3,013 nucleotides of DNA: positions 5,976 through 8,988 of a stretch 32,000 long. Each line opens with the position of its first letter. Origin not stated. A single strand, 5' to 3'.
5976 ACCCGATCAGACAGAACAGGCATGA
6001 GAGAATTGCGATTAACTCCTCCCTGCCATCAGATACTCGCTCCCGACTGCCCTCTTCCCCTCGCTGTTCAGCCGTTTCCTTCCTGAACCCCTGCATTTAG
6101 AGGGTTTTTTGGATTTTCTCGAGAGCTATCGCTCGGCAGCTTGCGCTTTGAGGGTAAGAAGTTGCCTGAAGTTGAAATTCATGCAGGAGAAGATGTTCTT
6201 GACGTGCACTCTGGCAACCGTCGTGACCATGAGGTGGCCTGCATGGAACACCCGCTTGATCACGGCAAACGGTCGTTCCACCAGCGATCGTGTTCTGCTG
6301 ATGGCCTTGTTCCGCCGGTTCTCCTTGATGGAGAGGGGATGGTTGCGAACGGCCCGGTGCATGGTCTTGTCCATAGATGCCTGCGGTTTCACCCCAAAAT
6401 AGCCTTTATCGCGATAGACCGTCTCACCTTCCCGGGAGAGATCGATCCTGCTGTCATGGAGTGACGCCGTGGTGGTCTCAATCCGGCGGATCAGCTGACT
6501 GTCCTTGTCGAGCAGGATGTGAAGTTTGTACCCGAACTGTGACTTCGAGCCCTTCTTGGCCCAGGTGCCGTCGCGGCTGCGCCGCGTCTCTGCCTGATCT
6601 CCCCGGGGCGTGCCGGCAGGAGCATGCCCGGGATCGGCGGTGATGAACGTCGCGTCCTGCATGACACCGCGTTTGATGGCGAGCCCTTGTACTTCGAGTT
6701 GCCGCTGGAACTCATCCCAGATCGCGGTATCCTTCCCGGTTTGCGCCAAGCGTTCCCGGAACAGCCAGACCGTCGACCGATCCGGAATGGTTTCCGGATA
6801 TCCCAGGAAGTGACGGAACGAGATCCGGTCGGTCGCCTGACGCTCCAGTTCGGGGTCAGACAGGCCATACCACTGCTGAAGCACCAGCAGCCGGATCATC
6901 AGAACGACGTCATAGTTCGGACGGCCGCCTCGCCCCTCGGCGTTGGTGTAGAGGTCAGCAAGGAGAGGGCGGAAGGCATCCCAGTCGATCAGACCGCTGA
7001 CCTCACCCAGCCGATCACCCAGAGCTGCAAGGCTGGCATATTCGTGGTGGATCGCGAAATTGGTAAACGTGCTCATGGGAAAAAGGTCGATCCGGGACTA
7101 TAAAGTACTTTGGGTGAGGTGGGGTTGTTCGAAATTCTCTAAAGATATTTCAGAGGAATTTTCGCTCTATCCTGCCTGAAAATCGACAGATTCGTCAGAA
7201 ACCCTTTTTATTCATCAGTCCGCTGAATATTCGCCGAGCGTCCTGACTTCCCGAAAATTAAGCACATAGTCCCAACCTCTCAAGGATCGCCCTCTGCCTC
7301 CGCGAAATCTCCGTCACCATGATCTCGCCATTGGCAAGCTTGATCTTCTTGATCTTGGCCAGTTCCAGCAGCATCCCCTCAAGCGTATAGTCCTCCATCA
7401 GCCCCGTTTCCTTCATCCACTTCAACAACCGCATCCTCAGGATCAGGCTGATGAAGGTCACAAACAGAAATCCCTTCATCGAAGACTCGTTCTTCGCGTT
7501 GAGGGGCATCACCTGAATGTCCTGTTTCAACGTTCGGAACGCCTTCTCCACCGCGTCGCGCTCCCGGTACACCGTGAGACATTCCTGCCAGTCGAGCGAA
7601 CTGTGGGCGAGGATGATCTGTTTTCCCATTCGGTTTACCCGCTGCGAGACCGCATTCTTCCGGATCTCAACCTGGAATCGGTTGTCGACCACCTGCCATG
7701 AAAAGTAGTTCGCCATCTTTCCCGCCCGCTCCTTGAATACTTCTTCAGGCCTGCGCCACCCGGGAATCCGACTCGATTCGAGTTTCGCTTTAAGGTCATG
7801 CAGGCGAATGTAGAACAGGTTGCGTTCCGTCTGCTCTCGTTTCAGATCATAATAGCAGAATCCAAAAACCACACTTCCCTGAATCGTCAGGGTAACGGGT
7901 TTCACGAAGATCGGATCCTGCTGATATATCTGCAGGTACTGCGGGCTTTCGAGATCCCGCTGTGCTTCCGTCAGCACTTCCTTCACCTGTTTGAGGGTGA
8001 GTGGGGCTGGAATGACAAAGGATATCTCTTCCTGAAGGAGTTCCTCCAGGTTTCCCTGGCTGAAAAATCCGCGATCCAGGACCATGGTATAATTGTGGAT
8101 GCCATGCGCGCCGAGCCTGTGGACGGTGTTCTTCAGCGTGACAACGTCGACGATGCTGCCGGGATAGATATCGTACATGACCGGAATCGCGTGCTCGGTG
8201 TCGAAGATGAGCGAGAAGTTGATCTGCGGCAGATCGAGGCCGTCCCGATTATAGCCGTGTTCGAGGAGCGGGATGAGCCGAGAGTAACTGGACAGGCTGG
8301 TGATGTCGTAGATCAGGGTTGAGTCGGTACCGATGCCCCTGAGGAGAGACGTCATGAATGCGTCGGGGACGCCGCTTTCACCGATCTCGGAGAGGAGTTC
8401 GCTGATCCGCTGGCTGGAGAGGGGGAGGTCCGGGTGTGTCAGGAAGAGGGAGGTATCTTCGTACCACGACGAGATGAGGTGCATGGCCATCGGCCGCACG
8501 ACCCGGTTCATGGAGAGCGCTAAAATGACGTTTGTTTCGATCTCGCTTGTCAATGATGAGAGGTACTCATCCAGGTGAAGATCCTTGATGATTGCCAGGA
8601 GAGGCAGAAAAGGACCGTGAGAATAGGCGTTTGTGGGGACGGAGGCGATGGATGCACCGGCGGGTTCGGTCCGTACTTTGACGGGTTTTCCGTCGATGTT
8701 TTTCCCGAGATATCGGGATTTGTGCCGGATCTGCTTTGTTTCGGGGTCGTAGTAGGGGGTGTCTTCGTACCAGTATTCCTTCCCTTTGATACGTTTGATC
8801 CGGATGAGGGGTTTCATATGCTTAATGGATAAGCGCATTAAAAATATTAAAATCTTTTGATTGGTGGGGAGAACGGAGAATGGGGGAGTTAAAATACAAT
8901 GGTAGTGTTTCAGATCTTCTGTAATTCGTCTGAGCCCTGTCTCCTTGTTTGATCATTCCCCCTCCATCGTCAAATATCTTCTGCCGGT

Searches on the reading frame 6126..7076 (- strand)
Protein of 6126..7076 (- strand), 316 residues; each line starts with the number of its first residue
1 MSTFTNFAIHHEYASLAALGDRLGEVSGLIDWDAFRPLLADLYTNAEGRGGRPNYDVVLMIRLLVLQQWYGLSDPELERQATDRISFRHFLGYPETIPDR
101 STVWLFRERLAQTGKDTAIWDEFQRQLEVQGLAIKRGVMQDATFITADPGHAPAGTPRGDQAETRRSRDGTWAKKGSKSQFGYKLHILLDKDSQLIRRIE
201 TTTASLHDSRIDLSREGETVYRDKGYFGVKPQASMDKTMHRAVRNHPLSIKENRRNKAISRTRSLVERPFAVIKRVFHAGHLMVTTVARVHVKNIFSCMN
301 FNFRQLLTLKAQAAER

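Call 35: search_protein_families(library=ncbifam, proteins=[window:6126-7076:-], max_evalue=0.00001)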
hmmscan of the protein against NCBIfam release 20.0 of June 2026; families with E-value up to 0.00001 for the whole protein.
window:6126-7076:- (316 aa): 6 families
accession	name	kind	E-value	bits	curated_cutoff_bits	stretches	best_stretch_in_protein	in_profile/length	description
NF033581.1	transpos_IS5_4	equivalog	6.7e-70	235.7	140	1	25-302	4-283/285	IS5 family transposase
NF033551.1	transpos_IS1182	equivalog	1.4e-31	110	270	1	27-148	28-149/488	IS1182 family transposase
NF033578.1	transpos_IS5_1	equivalog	3.6e-16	59.3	275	1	21-115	17-112/419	IS5 family transposase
NF033580.1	transpos_IS5_3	equivalog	6.7e-10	38.9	110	1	94-275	52-230/258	IS5 family transposase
NF033593.1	transpos_ISNCY_1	equivalog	5.6e-08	31.9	325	1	19-112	12-108/444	ISNCY family transposase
NF033520.1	transpos_IS982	equivalog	6.7e-07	29.1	130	1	172-289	98-227/243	IS982 family transposase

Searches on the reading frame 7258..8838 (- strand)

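Call 35: search_protein_families(library=ncbifam, proteins=[window:7258-8838:-], max_evalue=0.00001)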
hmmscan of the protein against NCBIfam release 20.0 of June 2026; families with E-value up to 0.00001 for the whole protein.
window:7258-8838:- (526 aa): 4 families
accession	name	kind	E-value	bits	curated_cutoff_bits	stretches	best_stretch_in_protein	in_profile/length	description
NF033559.2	transpos_IS1634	equivalog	1.2e-82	278.5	100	1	59-525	25-482/483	IS1634 family transposase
NF033592.1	transpos_IS4_1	equivalog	1.1e-09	37.9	115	1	195-470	128-330/332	IS4 family transposase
NF033541.0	transpos_ISH3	equivalog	3.3e-06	26.4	225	0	235-298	133-196/298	ISH3 family transposase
NF033551.1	transpos_IS1182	equivalog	8.5e-06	24.9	270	0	207-280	269-343/488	IS1182 family transposase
